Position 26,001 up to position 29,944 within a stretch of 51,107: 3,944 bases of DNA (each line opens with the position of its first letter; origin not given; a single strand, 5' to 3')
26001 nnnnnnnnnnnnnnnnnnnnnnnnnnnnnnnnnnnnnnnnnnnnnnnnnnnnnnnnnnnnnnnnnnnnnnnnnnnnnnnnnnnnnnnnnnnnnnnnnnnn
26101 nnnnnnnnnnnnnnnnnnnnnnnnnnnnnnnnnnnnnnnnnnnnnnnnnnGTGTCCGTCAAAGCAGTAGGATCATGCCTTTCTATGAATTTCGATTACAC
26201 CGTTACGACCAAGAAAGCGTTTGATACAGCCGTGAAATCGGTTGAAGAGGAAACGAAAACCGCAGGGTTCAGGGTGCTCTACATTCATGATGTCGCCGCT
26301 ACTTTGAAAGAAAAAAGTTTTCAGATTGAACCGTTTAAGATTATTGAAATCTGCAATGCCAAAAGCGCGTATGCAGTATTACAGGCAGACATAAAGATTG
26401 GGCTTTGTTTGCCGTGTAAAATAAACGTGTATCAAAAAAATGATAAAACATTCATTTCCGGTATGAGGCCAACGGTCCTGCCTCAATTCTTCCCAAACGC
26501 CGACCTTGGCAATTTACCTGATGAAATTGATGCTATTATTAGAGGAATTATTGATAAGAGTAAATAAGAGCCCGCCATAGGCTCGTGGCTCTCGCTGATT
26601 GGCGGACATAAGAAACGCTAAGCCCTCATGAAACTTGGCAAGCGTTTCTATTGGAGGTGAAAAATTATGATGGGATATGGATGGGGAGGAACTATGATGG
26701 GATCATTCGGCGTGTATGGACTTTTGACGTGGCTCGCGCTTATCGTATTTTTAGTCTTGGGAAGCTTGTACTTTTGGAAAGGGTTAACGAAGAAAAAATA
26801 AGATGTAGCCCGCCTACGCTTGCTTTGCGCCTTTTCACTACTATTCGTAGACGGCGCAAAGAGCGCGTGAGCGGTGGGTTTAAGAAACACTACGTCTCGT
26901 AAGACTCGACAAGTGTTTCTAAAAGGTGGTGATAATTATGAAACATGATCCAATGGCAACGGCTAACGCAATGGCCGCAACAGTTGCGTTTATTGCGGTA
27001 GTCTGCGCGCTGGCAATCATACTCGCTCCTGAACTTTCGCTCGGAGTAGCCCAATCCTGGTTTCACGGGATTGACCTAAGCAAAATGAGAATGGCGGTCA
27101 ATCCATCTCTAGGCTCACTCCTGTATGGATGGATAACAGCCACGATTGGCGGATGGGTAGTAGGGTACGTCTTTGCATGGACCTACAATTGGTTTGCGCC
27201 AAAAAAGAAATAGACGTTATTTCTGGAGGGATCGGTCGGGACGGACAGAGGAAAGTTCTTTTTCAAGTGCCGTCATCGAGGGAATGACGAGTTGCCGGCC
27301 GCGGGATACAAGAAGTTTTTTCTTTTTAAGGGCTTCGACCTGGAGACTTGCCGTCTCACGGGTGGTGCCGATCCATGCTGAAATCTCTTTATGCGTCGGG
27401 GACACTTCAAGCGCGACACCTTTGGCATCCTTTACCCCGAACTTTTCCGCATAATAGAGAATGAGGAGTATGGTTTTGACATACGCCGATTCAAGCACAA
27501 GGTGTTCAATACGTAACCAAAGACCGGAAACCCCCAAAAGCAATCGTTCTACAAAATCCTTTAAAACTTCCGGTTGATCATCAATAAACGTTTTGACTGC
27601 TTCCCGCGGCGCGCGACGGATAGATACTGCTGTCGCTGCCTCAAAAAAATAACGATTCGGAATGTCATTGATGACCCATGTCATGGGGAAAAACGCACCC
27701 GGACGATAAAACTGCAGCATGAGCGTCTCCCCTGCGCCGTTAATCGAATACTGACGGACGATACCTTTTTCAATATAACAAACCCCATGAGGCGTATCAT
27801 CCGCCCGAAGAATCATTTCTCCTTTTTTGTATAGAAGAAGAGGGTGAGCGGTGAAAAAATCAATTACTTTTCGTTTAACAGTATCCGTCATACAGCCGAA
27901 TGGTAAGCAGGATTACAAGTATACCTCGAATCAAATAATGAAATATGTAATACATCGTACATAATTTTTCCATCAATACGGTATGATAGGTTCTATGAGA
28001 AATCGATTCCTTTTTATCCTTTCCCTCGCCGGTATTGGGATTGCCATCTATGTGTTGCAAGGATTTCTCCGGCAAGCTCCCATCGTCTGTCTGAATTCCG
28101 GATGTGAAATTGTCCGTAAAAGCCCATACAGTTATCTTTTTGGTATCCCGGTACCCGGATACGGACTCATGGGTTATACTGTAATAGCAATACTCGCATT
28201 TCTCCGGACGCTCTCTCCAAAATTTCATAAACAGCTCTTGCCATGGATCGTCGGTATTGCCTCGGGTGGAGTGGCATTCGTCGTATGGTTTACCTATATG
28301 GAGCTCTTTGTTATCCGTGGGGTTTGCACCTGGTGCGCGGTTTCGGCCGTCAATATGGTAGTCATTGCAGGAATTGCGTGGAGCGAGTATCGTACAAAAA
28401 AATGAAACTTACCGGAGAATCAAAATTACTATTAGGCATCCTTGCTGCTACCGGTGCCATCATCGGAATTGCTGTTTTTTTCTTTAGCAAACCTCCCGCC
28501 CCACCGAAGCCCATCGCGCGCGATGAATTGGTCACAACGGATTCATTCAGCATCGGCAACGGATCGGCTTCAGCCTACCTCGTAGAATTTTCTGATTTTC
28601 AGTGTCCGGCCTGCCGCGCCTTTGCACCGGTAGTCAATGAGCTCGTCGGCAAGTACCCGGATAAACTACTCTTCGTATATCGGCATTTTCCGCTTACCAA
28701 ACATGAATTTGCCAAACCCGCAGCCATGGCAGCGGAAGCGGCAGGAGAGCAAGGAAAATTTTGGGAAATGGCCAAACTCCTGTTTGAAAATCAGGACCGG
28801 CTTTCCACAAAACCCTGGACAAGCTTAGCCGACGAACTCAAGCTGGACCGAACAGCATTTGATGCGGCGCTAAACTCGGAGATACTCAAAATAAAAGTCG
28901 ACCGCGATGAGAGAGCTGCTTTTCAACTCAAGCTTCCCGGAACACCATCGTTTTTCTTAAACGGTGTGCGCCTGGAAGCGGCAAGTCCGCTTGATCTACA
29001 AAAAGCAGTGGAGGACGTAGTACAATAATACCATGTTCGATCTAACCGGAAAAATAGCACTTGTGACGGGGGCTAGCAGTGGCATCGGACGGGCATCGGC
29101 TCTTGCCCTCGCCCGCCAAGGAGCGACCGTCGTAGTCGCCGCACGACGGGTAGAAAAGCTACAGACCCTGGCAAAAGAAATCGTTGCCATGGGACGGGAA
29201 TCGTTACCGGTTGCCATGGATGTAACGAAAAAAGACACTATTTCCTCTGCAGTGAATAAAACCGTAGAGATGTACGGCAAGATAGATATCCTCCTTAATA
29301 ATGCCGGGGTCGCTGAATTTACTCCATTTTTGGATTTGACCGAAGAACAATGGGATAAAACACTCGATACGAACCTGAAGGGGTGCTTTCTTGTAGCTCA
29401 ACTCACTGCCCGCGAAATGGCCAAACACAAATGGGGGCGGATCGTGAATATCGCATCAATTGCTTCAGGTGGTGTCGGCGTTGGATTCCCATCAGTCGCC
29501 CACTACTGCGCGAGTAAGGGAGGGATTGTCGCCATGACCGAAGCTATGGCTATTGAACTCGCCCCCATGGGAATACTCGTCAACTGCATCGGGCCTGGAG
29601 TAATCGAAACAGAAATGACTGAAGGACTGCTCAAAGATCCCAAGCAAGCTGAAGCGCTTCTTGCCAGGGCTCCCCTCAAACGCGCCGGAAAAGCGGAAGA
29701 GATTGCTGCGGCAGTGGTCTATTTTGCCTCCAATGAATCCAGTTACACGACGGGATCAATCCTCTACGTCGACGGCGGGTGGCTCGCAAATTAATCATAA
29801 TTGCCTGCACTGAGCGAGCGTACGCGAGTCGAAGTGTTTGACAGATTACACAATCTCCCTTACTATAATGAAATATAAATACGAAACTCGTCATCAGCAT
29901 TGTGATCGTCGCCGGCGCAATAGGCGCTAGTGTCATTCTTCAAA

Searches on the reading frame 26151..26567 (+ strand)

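Call 48: search_protein_families(library=pfam, proteins=[window:26151-26567:+], max_evalue=1)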
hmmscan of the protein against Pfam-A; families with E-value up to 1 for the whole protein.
window:26151-26567:+ (138 aa): 1 family
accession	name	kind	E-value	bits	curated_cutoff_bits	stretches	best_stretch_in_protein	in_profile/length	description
PF03625.19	DUF302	-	2.8e-17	62.8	23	1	46-107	1-63/63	Domain of unknown function DUF302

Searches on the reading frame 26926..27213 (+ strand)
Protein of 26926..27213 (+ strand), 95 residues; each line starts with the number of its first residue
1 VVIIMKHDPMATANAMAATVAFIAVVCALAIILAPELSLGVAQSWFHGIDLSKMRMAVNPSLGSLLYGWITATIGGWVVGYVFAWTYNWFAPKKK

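Call 48: search_protein_families(library=pfam, proteins=[window:26926-27213:+], max_evalue=1)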
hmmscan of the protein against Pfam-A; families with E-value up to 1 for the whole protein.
window:26926-27213:+ (95 aa): 1 family
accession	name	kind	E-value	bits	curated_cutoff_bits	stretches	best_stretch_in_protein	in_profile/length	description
PF18926.5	DUF5676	-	9.1e-17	62.2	27.6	1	9-89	2-81/82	2TM family of unknown function (DUF5676)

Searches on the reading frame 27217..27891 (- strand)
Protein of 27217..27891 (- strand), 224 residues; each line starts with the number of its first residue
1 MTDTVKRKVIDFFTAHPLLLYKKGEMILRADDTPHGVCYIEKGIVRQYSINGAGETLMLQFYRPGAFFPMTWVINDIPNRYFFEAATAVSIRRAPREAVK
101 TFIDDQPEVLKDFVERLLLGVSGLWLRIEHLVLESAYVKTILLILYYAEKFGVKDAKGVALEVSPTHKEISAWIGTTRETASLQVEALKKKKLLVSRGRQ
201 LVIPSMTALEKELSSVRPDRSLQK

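Call 48: search_protein_families(library=pfam, proteins=[window:27217-27891:-], max_evalue=1)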
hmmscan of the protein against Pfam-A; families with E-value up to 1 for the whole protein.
window:27217-27891:- (224 aa): 3 families
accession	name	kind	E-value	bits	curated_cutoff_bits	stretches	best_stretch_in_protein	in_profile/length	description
PF00027.35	cNMP_binding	-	5.8e-13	49.1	27.5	1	21-104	4-87/89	Cyclic nucleotide-binding domain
PF13545.12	HTH_Crp_2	-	5.6e-10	39.5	27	1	156-211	14-69/70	Crp-like helix-turn-helix domain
PF00325.26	Crp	-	0.14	12.4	21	1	166-194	4-32/32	Bacterial regulatory proteins, crp family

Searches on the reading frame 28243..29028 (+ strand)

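Call 54: search_protein_families(library=pfam, proteins=[window:28243-29028:+], max_evalue=0.001)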
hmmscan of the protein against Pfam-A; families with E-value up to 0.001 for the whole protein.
window:28243-29028:+ (261 aa): 3 families
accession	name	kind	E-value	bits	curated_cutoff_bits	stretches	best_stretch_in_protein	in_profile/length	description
PF13462.12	Thioredoxin_4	-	1.5e-26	94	23.2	1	100-258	4-165/165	Thioredoxin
PF01323.26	DSBA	-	3.3e-19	69.8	25.6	1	113-251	2-184/191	DSBA-like thioredoxin domain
PF00085.26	Thioredoxin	-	6.2e-05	23.4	23.5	0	108-145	17-54/103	Thioredoxin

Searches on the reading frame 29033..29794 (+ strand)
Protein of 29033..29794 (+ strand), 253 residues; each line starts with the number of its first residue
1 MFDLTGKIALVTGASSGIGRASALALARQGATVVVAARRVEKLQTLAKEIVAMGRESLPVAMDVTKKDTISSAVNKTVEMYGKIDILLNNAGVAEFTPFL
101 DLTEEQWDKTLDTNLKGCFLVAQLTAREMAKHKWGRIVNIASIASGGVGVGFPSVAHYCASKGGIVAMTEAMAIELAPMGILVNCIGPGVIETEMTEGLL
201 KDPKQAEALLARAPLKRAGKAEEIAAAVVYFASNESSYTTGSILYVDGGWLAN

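Call 54: search_protein_families(library=pfam, proteins=[window:29033-29794:+], max_evalue=0.001)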
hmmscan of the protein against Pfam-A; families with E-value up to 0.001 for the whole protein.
window:29033-29794:+ (253 aa): 6 families
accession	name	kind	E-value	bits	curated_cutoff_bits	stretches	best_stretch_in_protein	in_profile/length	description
PF13561.12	adh_short_C2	-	2.5e-67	227.4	27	1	13-250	1-235/236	Enoyl-(Acyl carrier protein) reductase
PF00106.31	adh_short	-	4.3e-62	209.5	26.6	1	7-201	1-192/195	short chain dehydrogenase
PF08659.16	KR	-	6e-15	56.1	22.6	1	10-162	4-153/180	KR domain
PF23441.1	SDR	-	1e-06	28.8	27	1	152-249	157-254/258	SDR-like rossmann domain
PF01370.27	Epimerase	-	6.9e-05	22.8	20.9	1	9-126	1-103/240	NAD dependent epimerase/dehydratase family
PF02882.25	THF_DHG_CYH_C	-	0.0002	21.1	27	1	3-67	33-100/160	Tetrahydrofolate dehydrogenase/cyclohydrolase, NAD(P)-binding domain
